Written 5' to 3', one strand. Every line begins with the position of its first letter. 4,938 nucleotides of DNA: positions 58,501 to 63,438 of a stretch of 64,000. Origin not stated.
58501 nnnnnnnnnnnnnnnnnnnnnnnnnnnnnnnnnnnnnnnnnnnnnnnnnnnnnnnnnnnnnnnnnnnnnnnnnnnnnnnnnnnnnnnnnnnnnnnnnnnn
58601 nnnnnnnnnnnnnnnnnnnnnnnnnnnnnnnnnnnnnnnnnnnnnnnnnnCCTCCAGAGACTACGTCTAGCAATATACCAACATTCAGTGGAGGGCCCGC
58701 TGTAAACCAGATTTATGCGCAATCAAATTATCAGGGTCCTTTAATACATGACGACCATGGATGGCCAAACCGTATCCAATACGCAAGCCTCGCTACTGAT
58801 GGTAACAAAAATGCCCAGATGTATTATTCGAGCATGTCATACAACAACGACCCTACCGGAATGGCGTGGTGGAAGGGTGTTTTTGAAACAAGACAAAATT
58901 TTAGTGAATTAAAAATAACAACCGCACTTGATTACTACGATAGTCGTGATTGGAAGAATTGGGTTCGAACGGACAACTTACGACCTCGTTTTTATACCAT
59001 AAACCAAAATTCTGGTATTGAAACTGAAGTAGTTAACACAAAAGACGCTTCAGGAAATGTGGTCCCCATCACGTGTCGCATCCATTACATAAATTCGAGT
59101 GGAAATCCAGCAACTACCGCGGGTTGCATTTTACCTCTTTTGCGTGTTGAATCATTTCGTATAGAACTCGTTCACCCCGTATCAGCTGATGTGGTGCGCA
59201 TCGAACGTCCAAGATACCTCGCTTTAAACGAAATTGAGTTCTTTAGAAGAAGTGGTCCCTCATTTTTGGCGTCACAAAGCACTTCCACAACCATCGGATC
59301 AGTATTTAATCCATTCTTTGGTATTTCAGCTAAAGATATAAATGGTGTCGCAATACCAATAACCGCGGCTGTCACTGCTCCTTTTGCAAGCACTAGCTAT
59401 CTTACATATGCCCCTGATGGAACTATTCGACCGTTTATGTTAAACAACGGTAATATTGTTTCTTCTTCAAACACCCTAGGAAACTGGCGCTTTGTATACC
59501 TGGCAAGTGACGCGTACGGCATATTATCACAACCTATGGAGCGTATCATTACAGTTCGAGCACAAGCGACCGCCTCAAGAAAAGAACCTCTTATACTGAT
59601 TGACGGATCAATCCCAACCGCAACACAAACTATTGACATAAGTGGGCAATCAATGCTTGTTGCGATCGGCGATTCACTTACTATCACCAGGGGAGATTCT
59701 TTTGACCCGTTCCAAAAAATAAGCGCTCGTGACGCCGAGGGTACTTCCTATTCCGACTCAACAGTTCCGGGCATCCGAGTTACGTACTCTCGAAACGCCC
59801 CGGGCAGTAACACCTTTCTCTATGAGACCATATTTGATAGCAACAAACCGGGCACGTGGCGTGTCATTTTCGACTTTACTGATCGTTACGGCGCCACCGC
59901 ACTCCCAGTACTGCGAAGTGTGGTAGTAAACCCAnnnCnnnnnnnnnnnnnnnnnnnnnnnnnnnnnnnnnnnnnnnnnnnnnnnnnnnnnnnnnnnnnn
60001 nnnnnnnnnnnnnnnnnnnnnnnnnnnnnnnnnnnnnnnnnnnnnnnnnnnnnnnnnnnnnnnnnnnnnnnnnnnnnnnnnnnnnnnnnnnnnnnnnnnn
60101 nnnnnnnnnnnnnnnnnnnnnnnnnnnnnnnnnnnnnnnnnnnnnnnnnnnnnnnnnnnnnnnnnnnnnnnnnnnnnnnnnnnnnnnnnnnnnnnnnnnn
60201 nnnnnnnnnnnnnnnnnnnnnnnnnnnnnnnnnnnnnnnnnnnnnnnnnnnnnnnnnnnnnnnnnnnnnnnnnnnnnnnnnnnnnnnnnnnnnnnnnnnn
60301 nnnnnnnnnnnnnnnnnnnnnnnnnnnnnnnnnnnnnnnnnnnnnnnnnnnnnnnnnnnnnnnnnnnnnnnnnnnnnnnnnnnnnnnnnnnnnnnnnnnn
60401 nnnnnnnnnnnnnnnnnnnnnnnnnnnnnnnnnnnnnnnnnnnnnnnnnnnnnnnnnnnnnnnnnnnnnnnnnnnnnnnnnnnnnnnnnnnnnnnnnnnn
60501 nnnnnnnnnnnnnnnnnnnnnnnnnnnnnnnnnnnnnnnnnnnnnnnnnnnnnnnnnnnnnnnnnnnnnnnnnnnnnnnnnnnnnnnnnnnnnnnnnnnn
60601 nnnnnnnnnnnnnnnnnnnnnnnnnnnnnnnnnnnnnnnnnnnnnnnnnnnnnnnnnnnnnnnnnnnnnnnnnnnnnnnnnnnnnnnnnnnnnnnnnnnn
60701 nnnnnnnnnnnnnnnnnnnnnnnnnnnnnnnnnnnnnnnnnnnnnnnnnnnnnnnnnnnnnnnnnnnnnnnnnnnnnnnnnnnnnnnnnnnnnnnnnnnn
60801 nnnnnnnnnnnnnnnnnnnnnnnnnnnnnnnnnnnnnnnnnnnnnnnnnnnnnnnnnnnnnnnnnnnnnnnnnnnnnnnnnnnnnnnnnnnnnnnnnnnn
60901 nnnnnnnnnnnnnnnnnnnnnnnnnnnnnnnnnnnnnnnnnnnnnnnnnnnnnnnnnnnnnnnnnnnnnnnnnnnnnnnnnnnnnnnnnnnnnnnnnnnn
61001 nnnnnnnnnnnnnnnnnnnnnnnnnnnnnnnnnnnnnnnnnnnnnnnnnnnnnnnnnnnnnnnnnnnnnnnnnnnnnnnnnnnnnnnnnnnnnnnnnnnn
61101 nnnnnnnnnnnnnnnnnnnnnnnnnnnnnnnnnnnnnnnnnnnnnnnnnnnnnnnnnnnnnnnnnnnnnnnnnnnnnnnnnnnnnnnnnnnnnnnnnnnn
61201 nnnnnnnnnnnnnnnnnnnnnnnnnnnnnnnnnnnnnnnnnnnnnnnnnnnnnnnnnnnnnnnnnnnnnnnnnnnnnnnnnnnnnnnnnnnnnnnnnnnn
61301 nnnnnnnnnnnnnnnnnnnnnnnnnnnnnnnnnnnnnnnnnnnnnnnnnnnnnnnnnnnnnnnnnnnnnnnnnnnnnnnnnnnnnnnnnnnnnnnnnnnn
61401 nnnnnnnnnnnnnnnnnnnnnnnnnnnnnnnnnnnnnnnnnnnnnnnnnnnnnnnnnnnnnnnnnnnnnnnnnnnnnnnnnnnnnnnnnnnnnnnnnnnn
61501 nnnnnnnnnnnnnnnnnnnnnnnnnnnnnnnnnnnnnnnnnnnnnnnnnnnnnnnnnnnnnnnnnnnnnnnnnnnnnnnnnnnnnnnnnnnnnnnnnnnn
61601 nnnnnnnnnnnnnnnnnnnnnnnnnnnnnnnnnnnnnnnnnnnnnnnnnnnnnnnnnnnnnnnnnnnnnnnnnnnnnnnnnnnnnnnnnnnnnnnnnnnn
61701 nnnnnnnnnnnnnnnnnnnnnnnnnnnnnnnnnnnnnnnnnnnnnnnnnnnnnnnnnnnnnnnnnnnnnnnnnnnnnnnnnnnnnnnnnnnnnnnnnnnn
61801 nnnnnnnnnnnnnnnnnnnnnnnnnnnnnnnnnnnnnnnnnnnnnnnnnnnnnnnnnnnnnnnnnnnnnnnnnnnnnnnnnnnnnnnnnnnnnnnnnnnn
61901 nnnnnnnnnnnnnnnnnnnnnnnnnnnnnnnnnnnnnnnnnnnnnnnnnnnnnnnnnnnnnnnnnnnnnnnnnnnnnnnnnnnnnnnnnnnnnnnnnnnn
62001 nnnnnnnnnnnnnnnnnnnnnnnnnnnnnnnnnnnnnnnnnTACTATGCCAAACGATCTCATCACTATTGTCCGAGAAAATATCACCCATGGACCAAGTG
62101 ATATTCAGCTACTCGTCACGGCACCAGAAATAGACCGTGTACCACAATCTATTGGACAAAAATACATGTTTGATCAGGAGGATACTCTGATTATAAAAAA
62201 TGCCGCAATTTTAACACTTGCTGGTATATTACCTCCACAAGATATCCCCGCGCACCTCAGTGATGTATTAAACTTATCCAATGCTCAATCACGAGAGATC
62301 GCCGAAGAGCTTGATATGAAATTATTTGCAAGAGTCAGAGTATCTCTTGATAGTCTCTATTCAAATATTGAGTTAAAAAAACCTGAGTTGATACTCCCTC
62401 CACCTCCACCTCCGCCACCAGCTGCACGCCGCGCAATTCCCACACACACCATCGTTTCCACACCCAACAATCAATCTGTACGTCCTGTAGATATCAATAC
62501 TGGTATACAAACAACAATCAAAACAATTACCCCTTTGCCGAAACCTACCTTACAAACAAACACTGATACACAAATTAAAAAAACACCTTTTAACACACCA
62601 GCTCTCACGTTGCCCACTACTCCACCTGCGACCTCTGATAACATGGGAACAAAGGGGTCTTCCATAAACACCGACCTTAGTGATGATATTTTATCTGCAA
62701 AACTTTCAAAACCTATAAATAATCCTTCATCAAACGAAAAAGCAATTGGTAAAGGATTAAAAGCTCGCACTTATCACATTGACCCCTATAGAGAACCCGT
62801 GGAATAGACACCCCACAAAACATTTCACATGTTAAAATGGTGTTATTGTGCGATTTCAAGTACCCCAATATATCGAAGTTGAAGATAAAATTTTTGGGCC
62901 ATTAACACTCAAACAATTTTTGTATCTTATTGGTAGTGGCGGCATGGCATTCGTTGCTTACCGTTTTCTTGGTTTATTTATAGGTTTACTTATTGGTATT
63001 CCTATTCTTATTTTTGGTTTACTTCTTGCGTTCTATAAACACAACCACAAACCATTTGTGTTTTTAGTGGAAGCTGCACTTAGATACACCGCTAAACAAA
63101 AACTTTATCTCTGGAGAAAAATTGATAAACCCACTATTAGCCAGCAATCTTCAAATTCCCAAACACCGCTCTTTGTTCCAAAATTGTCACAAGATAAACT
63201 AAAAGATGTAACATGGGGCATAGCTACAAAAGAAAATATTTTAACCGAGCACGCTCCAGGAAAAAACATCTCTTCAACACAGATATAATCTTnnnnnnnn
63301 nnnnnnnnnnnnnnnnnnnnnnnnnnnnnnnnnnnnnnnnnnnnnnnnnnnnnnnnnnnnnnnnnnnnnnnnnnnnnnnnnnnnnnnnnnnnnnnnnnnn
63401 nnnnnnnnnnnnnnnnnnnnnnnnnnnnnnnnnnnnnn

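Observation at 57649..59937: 762-aa membrane-anchored protein with discoidin-like and Ig-like domains, translationally coupled to the VirB6-like gene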

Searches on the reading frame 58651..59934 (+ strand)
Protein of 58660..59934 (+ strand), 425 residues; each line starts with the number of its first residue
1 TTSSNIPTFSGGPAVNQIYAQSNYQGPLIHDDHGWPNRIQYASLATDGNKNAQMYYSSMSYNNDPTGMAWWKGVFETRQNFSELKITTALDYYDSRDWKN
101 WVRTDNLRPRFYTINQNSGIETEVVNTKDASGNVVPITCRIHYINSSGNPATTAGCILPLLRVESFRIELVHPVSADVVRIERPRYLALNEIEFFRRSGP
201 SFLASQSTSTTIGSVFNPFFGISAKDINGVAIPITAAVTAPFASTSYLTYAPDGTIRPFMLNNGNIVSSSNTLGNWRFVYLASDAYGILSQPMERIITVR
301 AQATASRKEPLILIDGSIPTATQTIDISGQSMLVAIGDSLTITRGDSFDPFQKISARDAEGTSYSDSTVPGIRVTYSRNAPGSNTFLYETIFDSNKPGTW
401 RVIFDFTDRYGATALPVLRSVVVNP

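Call 16: search_solved_structures(query=window:58660-59934:+, max_evalue=10)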
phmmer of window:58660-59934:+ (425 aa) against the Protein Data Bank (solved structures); distinct sequences matched with E-value up to 10: 0.

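Call 38: predict_structure(alignment_id=A3)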
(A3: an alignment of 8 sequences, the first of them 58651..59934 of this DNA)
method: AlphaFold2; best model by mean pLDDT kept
length: 428 residues; sequences in the alignment: 8
mean_pLDDT: 74.1   pTM: 0.54
mean pLDDT of the five models: 74.1, 71.7, 71.7, 71.7, 68.7
residues with pLDDT >= 90: 72; 70-90: 243; 50-70: 44; < 50: 69
segments of 3 or more residues with pLDDT < 50: 1-18, 20-60, 240-243
pLDDT, mean of each block of 10 residues (from residue 1): 26 32 40 39 36 36 65 75 86 55 70 88 90 89 90 92 83 91 81 76 72 78 79 69 63 91 83 90 86 86 68 84 85 82 87 83 72 73 79 84 88 78 89
secondary structure, 60 per line:
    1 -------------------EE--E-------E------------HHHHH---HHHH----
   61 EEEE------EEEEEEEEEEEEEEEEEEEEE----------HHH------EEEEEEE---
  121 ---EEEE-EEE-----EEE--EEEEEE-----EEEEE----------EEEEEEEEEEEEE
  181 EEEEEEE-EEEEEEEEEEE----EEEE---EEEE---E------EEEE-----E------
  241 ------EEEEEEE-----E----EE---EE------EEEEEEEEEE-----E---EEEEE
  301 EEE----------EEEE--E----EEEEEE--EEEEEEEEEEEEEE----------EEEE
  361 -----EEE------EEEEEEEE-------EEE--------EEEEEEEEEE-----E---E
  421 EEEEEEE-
elements in order: H45-49 H53-56 E61-64 E71-91 E111-117 E124-127 E129-131 E137-139 E142-147 E153-157 E168-187 E189-199 E204-207 E211-214 E225-228 E247-253 E277-286 E296-303 E314-317 E325-330 E333-346 E357-360 E366-368 E375-382 E390-392 E401-410 E420-427

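Call 41: fold_search(model_id=the predicted structure, library=pdb)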
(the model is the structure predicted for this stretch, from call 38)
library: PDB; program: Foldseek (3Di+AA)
matches with E <= 10: 1402; with E <= 0.001: 59
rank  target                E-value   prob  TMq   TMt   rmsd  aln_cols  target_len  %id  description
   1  4mb3                  2.8e-08  1.00  0.17  0.14  17.6       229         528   17  Crystal structure of E153Q mutant of cold-adapted chitinase from Moritella marina (released 2014-03-19)
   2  4hmc                  5.6e-08  1.00  0.16  0.13  17.5       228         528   18  Crystal structure of cold-adapted chitinase from Moritella marina (released 2013-05-01)
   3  9g93_A                1.1e-06  1.00  0.22  0.17  19.1       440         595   10  CryoET structure of the in vitro grown Bacillus anthracis Sap S-layer (released 2024-12-18)
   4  9g93_G                1.4e-06  1.00  0.17  0.24  16.9       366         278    8  CryoET structure of the in vitro grown Bacillus anthracis Sap S-layer (released 2024-12-18)
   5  8k35_A                1.6e-06  0.90  0.11  0.07  37.2       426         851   10  Structure of the bacteriophage lambda tail tip complex (released 2023-11-15)
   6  9g93_J                2.4e-06  1.00  0.17  0.25  16.9       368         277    8  CryoET structure of the in vitro grown Bacillus anthracis Sap S-layer (released 2024-12-18)
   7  9fls_A                3.3e-06  0.98  0.15  0.18  34.8       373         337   12  CryoEM structure of the fragment-3 (2061-2397) in the grappling hook protein A (GhpA) in the bacterium Aureispira sp.  (released 2024-10-16)
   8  7js4                  3.7e-06  0.99  0.17  0.10  18.0       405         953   10  The structure of the M60 catalytic domain with the CBM51-1 and CBM51-2 domains from Clostridium perfringens ZmpB (released 2021-02-03)
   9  9g93_I                6.2e-06  1.00  0.17  0.19  17.3       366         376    8  CryoET structure of the in vitro grown Bacillus anthracis Sap S-layer (released 2024-12-18)
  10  9flp_A                6.6e-06  0.87  0.14  0.08  40.4       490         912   12  CryoEM structure of the neck (1403-2314) in the grappling hook protein A (GhpA) in the bacterium Aureispira sp. CCB-QB (released 2024-10-16)
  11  9flu_A                9.6e-06  0.99  0.14  0.17  22.9       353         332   12  CryoEM structure of the fragment-1 (3402-3733) in the grappling hook protein A (GhpA) in the bacterium Aureispira sp.  (released 2024-10-16)
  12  9fly_A                1.4e-05  0.84  0.14  0.08  38.9       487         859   12  CryoEM structure of the base (4151-5009) in the grappling hook protein A (GhpA) in the bacterium Aureispira sp. CCB-QB (released 2024-10-16)
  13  6qx4_B                1.5e-05  0.99  0.17  0.13  18.1       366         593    9  Structure of the Bacillus anthracis Sap S-layer assembly domain (released 2019-07-31)
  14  8ayr_B                5.6e-05  0.98  0.19  0.13  16.8       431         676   10  Sialidases and Fucosidases of Akkermansia muciniphila are key for rapid growth on colonic mucin and nutrient sharing a (released 2023-03-01)
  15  7nit_D                5.6e-05  0.82  0.13  0.06  19.9       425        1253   12  X-ray structure of a multidomain BbgIII from Bifidobacterium bifidum (released 2021-12-22)
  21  3nng_B                1.1e-04  1.00  0.17  0.39  10.7       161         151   13  Crystal structure of the F5/8 type C domain of Q5LFR2_BACFN protein from Bacteroides fragilis. Northeast Structural Ge (released 2010-08-18)
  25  2j1r_A                1.6e-04  1.00  0.21  0.55   7.0       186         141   16  Structure of a Streptococcus pneumoniae fucose binding module (released 2006-09-06)
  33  3nng_A                2.4e-04  1.00  0.16  0.37  10.8       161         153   14  Crystal structure of the F5/8 type C domain of Q5LFR2_BACFN protein from Bacteroides fragilis. Northeast Structural Ge (released 2010-08-18)
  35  3lei                  2.6e-04  1.00  0.17  0.44  10.8       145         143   15  Lectin Domain of Lectinolysin complexed with Fucose (released 2010-12-29)
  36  2j1r_B                3.1e-04  1.00  0.19  0.52  10.7       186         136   14  Structure of a Streptococcus pneumoniae fucose binding module (released 2006-09-06)
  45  5y4m                  5.3e-04  1.00  0.21  0.52   8.9       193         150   18  Discoidin domain of human CASPR2 (released 2018-08-08)
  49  7jnd                  6.9e-04  1.00  0.24  0.26   5.4       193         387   11  The structure of CBM32-1 and CBM32-2 domains from Clostridium perfringens ZmpB (released 2021-02-03)
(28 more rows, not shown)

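Call 97: search_protein_families(library=pfam, alignment_id=A3, max_evalue=1)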
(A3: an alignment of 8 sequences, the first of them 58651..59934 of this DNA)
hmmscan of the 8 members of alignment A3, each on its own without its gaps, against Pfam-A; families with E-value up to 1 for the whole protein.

A. member 1, window:58651-59934:+ (428 aa): 2 families
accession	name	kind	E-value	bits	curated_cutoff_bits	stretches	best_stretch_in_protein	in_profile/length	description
PF16403.11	Bact_surface_Ig-like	-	0.11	13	27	0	364-424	14-69/71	Bacterial surface protein, Ig-like domain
PF05689.17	InvE_AD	-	0.15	12.9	32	1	25-66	79-119/136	Adhesion domain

B. families by the number of members that match (of 8 scanned): 9 families
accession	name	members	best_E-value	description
PF16403.11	Bact_surface_Ig-like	6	0.001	Bacterial surface protein, Ig-like domain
PF22633.2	F5_F8_type_C_2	5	0.00043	NedA-like, galactose-binding domain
PF01841.26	Transglut_core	2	0.094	Transglutaminase-like superfamily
PF00754.31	F5_F8_type_C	1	0.0044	F5/8 type C domain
PF23840.1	Phage_tail_terminator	1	0.077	Phage tail terminator protein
PF05689.17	InvE_AD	1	0.15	Adhesion domain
PF18571.6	VWA_3_C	1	0.3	von Willebrand factor type A C-terminal domain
PF05972.16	APC_15aa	1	0.31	APC 15 residue motif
PF17963.7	Big_9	1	0.81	Bacterial Ig domain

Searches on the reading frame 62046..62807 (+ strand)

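Call 6: search_protein_families(library=pfam, proteins=[window:62046-62807:+], max_evalue=0.1)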
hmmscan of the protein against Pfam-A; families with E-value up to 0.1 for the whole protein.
window:62046-62807:+ (253 aa): 0 families

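Call 8: search_protein_families(library=ncbifam, proteins=[window:62046-62807:+], max_evalue=0.1)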
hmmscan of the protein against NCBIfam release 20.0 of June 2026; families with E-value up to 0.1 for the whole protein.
window:62046-62807:+ (253 aa): 0 families

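Call 107: search_protein_families(library=pfam, proteins=[window:62046-62807:+], max_evalue=1)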
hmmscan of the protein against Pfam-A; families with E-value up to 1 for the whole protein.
window:62046-62807:+ (253 aa): 1 family
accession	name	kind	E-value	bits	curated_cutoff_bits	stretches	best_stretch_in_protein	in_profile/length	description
PF19887.4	DUF6360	-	0.26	11.9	23.8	1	70-90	64-83/91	Family of unknown function (DUF6360)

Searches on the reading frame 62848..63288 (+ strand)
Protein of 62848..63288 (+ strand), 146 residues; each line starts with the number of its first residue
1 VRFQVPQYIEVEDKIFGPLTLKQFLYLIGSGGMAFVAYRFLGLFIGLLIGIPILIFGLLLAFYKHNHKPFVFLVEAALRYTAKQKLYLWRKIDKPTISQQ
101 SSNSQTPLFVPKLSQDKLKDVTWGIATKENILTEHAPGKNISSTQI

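Call 6: search_protein_families(library=pfam, proteins=[window:62848-63288:+], max_evalue=0.1)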
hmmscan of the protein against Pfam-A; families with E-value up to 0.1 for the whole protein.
window:62848-63288:+ (146 aa): 2 families
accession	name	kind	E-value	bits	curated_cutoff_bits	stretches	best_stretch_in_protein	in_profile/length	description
PF12666.12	PrgI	-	1.7e-09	38.5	27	1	5-87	2-83/91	PrgI family protein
PF13209.11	DUF4017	-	0.06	13.7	21.6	1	30-67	24-58/60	Protein of unknown function (DUF4017)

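Call 8: search_protein_families(library=ncbifam, proteins=[window:62848-63288:+], max_evalue=0.1)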
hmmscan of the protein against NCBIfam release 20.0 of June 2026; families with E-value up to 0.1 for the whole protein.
window:62848-63288:+ (146 aa): 0 families
